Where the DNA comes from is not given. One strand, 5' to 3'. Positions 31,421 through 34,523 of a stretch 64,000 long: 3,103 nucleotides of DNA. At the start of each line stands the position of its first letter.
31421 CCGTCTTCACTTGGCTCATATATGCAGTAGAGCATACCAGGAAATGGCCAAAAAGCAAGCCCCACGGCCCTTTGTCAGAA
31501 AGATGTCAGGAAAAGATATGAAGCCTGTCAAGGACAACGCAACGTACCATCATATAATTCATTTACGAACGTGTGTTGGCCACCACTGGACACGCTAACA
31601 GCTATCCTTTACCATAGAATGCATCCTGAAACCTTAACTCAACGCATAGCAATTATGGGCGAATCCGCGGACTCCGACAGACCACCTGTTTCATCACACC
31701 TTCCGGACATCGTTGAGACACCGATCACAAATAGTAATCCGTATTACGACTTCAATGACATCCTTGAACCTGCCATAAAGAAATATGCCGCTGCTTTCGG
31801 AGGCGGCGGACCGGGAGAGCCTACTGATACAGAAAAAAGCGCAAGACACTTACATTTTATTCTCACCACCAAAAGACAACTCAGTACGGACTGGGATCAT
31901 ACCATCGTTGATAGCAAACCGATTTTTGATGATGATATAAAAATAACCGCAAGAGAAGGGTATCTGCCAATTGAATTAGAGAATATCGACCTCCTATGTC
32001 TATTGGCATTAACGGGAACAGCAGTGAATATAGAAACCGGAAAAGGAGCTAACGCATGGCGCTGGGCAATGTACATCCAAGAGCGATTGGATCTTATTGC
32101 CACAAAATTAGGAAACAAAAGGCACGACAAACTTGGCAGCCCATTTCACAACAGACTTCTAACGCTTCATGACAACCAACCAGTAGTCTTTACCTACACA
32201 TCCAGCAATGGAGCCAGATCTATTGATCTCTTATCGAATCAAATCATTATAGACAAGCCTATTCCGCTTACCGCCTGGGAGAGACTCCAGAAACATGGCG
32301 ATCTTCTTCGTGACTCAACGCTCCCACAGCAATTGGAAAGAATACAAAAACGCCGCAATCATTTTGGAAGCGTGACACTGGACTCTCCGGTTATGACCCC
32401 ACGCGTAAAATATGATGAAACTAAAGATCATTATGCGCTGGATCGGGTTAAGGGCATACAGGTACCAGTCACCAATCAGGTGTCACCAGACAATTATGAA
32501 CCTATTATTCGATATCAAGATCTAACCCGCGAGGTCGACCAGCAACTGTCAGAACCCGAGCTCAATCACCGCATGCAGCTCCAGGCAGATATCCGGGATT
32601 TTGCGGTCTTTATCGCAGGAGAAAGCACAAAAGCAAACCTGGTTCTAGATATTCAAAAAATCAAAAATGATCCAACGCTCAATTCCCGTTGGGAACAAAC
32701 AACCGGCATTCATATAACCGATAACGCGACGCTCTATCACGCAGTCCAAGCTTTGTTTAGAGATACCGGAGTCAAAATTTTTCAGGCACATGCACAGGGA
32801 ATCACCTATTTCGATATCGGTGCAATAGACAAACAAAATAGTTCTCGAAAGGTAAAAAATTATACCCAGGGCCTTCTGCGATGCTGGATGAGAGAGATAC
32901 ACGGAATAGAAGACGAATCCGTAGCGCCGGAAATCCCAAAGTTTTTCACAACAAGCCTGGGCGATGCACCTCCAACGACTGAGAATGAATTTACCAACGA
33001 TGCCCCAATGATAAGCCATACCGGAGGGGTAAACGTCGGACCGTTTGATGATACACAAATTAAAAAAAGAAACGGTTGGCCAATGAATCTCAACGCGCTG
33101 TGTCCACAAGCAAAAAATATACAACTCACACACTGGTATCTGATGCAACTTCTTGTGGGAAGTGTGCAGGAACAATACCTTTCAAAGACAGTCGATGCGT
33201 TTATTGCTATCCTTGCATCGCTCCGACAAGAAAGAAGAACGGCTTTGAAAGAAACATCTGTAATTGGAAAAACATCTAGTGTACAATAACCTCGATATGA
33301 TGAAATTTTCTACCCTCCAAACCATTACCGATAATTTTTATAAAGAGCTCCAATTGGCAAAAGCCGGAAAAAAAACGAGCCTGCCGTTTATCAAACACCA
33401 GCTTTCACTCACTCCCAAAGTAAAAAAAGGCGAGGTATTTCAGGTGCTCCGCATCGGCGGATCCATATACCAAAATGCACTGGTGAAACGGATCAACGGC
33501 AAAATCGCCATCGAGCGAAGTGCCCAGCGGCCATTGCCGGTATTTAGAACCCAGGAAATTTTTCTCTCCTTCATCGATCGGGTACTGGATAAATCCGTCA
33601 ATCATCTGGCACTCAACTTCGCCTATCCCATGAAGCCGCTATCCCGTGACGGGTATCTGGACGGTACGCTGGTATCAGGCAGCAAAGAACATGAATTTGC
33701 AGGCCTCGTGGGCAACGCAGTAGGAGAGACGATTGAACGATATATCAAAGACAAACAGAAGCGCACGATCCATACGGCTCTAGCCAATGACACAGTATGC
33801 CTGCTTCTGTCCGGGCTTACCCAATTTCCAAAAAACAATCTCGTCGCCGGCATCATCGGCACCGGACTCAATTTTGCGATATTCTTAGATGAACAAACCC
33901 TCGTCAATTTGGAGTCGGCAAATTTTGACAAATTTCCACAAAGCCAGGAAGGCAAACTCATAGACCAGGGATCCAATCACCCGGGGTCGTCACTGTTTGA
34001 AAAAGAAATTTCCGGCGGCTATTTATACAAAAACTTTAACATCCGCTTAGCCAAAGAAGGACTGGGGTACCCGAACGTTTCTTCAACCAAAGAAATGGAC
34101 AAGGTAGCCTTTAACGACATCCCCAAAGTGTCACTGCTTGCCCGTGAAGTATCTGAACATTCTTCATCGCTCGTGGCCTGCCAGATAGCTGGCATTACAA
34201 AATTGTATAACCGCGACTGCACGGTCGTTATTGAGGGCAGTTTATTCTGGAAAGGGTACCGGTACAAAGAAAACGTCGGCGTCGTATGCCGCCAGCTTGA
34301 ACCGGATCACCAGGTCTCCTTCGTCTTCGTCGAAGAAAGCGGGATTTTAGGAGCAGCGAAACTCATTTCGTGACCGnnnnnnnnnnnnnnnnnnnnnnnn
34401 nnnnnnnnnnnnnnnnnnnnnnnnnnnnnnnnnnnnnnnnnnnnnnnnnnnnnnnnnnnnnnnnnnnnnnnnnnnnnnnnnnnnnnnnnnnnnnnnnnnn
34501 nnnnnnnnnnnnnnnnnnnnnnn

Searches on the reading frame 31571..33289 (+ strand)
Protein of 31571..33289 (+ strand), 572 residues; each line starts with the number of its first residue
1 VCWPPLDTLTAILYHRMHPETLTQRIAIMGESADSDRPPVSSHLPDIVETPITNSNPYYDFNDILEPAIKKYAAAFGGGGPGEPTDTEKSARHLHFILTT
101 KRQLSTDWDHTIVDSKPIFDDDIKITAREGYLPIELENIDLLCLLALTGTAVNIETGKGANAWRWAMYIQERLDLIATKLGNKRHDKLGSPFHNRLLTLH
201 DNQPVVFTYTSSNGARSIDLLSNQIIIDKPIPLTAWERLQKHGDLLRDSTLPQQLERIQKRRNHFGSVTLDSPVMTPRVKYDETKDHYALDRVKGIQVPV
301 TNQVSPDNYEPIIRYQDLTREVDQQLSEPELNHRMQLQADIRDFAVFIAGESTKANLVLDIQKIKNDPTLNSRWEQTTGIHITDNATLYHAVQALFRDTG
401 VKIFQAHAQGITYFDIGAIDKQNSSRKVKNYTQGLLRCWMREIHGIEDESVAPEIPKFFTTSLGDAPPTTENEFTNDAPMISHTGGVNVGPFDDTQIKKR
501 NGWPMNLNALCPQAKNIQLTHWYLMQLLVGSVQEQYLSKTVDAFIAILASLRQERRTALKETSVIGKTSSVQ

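Call 3: search_protein_families(library=pfam, proteins=[window:31571-33289:+], max_evalue=0.01)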
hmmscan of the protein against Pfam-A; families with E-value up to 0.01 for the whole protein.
window:31571-33289:+ (572 aa): 0 families

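Call 4: search_protein_families(library=ncbifam, proteins=[window:31571-33289:+], max_evalue=0.01)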
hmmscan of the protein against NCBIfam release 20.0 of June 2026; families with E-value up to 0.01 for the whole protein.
window:31571-33289:+ (572 aa): 0 families

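Call 37: search_protein_families(library=padloc, proteins=[window:31571-33289:+], max_evalue=0.01)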
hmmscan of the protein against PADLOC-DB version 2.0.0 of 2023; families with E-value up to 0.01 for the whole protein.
window:31571-33289:+ (572 aa): 0 families

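Call 47: search_protein_families(library=pfam, proteins=[window:31571-33289:+], max_evalue=10)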
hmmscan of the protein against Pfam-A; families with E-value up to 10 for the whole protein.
window:31571-33289:+ (572 aa): 0 families
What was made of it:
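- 31571..33289 (+): Protein of 572 aa with no recognisable domain, divergent from the regulator. It occupies a slot that holds a large but unrelated or hyper-diverged protein in other genomes. No family hit (calls 3, 4, 37, 47).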

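Call 64: list_cluster_members(proteins=[window:30996-31478:-, window:30996-31439:-, window:31571-33289:+, P0378, P0363, P0368, P0386, P0465, P0411, P0389])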
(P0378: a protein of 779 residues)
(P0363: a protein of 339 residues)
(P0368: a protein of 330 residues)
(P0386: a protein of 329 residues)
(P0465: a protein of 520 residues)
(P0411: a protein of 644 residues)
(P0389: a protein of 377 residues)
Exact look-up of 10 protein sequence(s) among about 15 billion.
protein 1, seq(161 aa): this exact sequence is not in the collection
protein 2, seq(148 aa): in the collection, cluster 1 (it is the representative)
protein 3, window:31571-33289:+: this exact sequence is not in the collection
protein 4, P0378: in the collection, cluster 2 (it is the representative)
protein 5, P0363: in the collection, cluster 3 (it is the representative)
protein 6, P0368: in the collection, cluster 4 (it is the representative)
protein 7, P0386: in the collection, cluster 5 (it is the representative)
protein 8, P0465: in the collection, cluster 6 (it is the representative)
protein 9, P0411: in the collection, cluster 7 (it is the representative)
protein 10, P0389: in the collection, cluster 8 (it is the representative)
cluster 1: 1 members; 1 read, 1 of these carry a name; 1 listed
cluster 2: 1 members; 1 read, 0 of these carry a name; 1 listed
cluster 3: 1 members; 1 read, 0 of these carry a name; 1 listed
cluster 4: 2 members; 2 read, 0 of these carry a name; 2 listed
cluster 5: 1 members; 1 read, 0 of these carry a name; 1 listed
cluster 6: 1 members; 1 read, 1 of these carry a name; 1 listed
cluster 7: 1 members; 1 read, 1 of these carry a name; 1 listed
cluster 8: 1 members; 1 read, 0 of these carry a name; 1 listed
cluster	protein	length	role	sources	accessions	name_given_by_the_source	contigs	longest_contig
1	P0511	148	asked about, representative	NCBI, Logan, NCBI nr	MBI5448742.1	hypothetical protein HY948_00250 [Candidatus Gottesmanbacteria bacterium] | hypothetical protein [Candidatus Gottesmanbacteria bacterium]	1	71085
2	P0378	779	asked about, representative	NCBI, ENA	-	-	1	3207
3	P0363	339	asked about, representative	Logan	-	-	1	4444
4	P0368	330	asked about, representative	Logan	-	-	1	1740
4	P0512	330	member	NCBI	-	-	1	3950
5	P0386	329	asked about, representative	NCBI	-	-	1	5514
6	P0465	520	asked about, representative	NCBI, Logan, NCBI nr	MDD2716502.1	MAG: GNAT family N-acetyltransferase [Candidatus Wallbacteria bacterium] | GNAT family N-acetyltransferase [Candidatus Wallbacteria bacterium]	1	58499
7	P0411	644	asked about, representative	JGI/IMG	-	D-alanine-D-alanine ligase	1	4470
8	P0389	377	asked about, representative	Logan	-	-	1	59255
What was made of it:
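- Checked: NCBI calls it as 148 aa (HY948_00250) and it is a singleton cluster (call 64).
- The orphan ORF has no homologue anywhere (call 64).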

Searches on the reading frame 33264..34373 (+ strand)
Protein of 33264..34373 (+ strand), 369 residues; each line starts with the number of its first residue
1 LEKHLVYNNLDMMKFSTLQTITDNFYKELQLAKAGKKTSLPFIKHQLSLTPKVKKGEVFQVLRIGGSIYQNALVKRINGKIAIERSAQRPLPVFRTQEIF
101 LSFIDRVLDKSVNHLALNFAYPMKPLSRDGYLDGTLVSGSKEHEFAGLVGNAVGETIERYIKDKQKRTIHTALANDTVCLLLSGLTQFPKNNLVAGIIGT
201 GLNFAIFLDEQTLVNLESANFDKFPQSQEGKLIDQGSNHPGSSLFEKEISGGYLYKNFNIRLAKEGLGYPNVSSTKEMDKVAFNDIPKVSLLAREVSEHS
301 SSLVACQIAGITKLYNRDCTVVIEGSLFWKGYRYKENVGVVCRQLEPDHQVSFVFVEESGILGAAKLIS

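Call 3: search_protein_families(library=pfam, proteins=[window:33264-34373:+], max_evalue=0.01)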
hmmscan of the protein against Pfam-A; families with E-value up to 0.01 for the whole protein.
window:33264-34373:+ (369 aa): 2 families
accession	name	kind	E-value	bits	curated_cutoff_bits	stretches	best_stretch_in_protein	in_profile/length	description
PF03727.22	Hexokinase_2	-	2.8e-16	60.1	24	2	280-365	144-237/242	Hexokinase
PF00349.27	Hexokinase_1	-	2.7e-07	31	24.3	1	18-184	16-199/201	Hexokinase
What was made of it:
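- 33264..34373 (+): Hexokinase-like sugar kinase, a conserved companion of the regulator. Pfam Hexokinase_2 at 2.8e-16 and Hexokinase_1 at 2.7e-07 (call 3).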

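Call 37: search_protein_families(library=padloc, proteins=[window:33264-34373:+], max_evalue=0.01)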
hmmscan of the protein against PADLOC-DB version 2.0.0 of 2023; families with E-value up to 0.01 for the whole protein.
window:33264-34373:+ (369 aa): 0 families
